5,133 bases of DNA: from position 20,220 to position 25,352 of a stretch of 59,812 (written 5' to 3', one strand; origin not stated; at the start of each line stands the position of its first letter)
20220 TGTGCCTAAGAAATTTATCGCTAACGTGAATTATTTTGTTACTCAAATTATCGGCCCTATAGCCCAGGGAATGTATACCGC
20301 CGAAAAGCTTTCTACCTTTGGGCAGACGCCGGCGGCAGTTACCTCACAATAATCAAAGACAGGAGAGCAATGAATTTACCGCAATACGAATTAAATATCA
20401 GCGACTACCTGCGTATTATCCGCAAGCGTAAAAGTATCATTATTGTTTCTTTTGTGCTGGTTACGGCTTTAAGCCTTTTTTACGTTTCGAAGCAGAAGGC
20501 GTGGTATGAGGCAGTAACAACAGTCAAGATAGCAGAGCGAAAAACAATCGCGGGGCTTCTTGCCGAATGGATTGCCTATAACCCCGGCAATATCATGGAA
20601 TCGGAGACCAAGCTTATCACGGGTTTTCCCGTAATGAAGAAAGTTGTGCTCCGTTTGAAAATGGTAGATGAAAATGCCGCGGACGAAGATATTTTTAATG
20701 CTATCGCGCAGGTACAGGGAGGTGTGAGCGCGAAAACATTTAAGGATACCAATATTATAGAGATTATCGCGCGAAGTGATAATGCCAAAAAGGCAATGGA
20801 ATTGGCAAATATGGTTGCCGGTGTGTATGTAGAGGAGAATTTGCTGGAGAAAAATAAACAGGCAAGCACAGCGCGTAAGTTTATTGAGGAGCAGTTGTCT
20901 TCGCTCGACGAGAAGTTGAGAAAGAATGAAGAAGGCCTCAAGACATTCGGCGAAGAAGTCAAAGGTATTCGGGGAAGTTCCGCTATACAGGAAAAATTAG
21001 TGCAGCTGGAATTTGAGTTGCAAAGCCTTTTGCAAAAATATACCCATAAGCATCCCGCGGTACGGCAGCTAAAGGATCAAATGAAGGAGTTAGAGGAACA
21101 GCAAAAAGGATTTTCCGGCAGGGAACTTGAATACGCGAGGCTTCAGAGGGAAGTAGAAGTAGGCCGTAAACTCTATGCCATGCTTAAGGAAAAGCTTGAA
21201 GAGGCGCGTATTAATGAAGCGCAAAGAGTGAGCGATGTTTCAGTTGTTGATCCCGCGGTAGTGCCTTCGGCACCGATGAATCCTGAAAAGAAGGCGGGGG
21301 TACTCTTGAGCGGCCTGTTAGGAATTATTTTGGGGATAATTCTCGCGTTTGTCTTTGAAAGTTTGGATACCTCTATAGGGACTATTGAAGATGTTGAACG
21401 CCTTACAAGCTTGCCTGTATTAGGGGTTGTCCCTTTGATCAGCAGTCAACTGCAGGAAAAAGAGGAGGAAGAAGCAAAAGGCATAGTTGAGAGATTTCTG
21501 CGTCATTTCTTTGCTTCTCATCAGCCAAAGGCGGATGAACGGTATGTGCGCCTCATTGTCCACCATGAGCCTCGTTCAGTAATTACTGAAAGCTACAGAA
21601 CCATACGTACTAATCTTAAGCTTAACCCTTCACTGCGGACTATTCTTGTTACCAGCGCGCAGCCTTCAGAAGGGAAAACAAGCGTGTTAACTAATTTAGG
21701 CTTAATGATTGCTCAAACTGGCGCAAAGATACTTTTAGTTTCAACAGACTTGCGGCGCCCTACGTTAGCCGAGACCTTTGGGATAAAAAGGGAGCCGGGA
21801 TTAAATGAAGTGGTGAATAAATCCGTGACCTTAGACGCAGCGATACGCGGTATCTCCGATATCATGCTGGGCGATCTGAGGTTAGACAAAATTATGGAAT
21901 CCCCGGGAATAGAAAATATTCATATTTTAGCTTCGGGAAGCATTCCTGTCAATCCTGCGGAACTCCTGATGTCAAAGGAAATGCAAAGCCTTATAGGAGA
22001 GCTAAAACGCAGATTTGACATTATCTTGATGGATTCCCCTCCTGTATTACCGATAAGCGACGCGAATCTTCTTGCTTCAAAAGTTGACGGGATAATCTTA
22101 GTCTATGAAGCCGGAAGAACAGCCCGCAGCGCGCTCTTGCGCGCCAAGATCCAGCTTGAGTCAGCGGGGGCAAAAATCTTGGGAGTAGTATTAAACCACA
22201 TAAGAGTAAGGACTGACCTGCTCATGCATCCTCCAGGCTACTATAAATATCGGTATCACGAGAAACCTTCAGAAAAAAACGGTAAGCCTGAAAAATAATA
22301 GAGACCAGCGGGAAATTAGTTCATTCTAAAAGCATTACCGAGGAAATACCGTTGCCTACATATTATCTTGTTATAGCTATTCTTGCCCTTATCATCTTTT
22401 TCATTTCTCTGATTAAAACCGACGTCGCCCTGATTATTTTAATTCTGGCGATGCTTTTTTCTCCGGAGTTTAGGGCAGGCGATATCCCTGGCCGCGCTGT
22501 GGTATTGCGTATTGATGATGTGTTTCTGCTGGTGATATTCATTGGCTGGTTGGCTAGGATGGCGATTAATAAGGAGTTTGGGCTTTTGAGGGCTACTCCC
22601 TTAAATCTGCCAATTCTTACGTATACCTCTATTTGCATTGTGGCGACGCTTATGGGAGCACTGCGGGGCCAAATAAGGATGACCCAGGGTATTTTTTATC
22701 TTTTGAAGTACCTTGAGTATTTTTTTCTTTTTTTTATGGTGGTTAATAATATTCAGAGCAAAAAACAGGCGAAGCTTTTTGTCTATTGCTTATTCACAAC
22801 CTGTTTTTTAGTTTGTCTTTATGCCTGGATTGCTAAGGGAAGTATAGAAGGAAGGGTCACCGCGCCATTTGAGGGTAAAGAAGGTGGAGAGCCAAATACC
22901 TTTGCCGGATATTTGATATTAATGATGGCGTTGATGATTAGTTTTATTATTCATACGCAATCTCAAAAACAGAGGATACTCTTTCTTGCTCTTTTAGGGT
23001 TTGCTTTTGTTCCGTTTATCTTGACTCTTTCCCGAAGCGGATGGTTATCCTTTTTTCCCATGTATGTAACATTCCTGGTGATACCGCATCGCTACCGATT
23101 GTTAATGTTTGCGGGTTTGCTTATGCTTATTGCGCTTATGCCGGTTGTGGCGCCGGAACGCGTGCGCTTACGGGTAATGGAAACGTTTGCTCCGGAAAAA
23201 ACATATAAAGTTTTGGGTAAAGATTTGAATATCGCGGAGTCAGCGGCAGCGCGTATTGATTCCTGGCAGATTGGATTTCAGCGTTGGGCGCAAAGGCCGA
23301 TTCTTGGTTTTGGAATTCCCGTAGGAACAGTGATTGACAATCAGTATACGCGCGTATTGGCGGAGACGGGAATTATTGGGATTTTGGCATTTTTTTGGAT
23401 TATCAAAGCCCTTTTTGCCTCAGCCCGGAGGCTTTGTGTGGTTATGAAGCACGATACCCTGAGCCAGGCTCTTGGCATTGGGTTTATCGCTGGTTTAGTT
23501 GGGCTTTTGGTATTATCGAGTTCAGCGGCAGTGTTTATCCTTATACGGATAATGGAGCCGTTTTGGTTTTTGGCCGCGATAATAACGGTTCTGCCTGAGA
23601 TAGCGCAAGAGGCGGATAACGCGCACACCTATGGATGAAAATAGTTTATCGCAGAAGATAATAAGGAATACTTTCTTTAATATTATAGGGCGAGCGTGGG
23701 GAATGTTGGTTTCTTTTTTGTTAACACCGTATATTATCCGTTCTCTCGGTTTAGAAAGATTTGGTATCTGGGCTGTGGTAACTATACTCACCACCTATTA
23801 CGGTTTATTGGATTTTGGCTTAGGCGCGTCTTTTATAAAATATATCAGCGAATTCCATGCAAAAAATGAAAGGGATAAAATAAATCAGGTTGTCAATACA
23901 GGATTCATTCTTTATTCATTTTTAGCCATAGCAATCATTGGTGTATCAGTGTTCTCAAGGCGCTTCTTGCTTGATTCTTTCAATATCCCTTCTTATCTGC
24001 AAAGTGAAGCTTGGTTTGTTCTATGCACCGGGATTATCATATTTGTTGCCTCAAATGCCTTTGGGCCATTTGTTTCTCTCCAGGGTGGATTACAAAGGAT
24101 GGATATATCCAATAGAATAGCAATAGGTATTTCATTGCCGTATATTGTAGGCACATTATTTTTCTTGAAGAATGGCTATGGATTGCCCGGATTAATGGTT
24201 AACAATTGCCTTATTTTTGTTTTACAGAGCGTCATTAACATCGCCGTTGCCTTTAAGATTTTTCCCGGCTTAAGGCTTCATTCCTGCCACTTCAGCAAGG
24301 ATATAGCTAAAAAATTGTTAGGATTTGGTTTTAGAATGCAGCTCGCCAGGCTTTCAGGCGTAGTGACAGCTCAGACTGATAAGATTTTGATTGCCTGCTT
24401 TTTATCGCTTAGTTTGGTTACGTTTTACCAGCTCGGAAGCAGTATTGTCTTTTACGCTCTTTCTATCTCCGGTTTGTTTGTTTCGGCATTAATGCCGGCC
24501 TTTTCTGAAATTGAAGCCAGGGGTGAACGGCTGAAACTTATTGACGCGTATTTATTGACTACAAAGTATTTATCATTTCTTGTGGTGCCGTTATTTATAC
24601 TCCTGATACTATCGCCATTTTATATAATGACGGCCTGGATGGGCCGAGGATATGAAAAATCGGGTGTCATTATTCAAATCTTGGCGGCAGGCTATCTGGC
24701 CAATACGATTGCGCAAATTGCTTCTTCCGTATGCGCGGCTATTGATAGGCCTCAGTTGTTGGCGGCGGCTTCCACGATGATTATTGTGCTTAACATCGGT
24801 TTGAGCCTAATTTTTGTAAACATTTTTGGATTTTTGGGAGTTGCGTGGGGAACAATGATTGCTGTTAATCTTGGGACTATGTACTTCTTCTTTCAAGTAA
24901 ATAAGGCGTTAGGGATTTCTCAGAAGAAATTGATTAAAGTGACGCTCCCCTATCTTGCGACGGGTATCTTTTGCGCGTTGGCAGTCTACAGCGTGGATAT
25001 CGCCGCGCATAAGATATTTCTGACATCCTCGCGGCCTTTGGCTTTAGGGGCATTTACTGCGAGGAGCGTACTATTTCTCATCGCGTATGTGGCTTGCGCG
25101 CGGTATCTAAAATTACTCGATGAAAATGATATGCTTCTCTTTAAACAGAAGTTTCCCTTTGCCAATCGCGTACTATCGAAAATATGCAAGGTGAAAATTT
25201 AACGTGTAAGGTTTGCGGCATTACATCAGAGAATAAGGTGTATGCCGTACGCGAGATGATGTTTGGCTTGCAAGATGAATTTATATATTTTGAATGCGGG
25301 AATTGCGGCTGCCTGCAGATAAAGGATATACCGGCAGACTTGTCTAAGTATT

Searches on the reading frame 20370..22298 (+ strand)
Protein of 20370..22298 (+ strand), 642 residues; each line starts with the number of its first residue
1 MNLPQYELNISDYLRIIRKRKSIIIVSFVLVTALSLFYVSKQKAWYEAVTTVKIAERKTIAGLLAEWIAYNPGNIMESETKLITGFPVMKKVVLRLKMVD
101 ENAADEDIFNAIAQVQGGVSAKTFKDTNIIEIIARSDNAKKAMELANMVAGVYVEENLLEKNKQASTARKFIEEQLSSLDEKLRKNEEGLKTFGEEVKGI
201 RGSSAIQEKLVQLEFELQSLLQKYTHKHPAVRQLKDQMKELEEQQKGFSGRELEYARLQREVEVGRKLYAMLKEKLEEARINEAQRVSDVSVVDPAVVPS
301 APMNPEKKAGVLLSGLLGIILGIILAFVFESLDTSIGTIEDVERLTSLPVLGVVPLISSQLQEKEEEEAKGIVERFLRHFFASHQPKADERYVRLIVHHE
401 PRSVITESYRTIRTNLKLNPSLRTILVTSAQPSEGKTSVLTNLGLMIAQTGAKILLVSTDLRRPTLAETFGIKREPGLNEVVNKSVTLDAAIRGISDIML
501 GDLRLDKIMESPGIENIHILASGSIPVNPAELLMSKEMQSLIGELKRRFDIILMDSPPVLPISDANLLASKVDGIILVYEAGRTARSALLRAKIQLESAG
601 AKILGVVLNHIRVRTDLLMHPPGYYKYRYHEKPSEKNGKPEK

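Call 8: search_protein_families(library=ncbifam, proteins=[window:20370-22298:+], max_evalue=0.00001)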
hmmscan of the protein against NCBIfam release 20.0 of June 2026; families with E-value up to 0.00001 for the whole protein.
window:20370-22298:+ (642 aa): 11 families
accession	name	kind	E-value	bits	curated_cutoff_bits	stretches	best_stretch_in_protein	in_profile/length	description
NF008568.0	PRK11519.1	equivalog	1.1e-57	195.8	1068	2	109-493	208-597/720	tyrosine-protein kinase Wzc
TIGR01005.1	eps_transp_fam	subfamily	3.4e-56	190.9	411.7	1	212-640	331-748/754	exopolysaccharide transport protein family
NF007350.0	PRK09841.1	equivalog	6.9e-53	179.8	1248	1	116-631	217-722/726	tyrosine-protein kinase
TIGR01007.1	eps_fam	subfamily_domain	4.2e-49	166.9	108.05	1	407-616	1-195/204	polysaccharide biosynthesis tyrosine autokinase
TIGR03007.1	pepcterm_ChnLen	equivalog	6.1e-42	143.5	278.85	3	9-198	2-192/498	XrtA system polysaccharide chain length determinant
TIGR03018.1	pepcterm_TyrKin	hypoth_equivalog_domain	1.5e-37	128.9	230.65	1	395-609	1-207/207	XrtA-associated tyrosine autokinase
TIGR03029.1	EpsG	equivalog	1.3e-30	106.5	313.8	2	493-609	157-273/274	chain length determinant protein tyrosine kinase EpsG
TIGR03017.1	EpsF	equivalog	1.7e-20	73.2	422.75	2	232-354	328-443/444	chain length determinant protein EpsF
TIGR01006.1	polys_exp_MPA1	subfamily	3.4e-15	56.1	296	1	279-355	146-222/226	CspC family polysaccharide chain length determinant protein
TIGR01969.1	minD_arch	subfamily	5.8e-11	42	201.75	1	423-613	1-172/251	cell division ATPase MinD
TIGR01968.1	minD_bact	equivalog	9.4e-08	31.7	212.9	1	424-559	3-122/261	septum site-determining protein MinD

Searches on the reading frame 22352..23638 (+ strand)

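Call 8: search_protein_families(library=ncbifam, proteins=[window:22352-23638:+], max_evalue=0.00001)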
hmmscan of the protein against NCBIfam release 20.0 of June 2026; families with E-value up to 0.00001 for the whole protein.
window:22352-23638:+ (428 aa): 2 families
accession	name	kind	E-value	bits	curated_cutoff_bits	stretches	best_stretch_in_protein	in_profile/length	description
TIGR00947.1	2A73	equivalog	6.4e-14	51.8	366.4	1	66-321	52-312/425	IctB family putative bicarbonate transporter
TIGR03097.1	PEP_O_lig_1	hypoth_equivalog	4.8e-08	32.3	188.1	1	119-324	104-298/408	putative O-glycosylation ligase, exosortase A system-associated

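Call 74: search_protein_families(library=pfam, proteins=[window:22352-23638:+], max_evalue=0.01)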
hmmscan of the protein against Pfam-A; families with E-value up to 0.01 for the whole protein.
window:22352-23638:+ (428 aa): 1 family
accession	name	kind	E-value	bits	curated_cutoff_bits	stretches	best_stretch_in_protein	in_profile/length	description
PF04932.20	Wzy_C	-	8.1e-10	39.1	31.7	1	216-348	4-149/149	O-Antigen ligase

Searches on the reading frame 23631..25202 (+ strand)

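Call 8: search_protein_families(library=ncbifam, proteins=[window:23631-25202:+], max_evalue=0.00001)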
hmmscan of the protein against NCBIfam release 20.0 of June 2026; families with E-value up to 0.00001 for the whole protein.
window:23631-25202:+ (523 aa): 3 families
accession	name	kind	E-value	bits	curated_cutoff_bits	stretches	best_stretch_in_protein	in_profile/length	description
NF007773.0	PRK10459.1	equivalog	2.4e-08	33.4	273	1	37-472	34-451/492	MOP flippase family protein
NF041503.1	WZX_like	subfamily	2.7e-08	33.3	300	1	18-379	3-382/429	O-unit flippase-like protein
NF050818.1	PolSacchBiosHfsF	equivalog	1.5e-06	27.5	700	1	178-440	155-422/468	polysaccharide biosynthesis protein HfsF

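Call 74: search_protein_families(library=pfam, proteins=[window:23631-25202:+], max_evalue=0.01)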
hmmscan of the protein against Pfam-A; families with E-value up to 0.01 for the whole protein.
window:23631-25202:+ (523 aa): 3 families
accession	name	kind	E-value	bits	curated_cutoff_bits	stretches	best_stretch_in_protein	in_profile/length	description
PF01943.22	Polysacc_synt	-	2.2e-16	60.6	28.2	1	11-294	2-273/274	Polysaccharide biosynthesis protein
PF13440.11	Polysacc_synt_3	-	7.9e-10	38.9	23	1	39-342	6-289/293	Polysaccharide biosynthesis protein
PF03023.19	MurJ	-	1.3e-07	31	27.4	1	78-467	46-444/451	Lipid II flippase MurJ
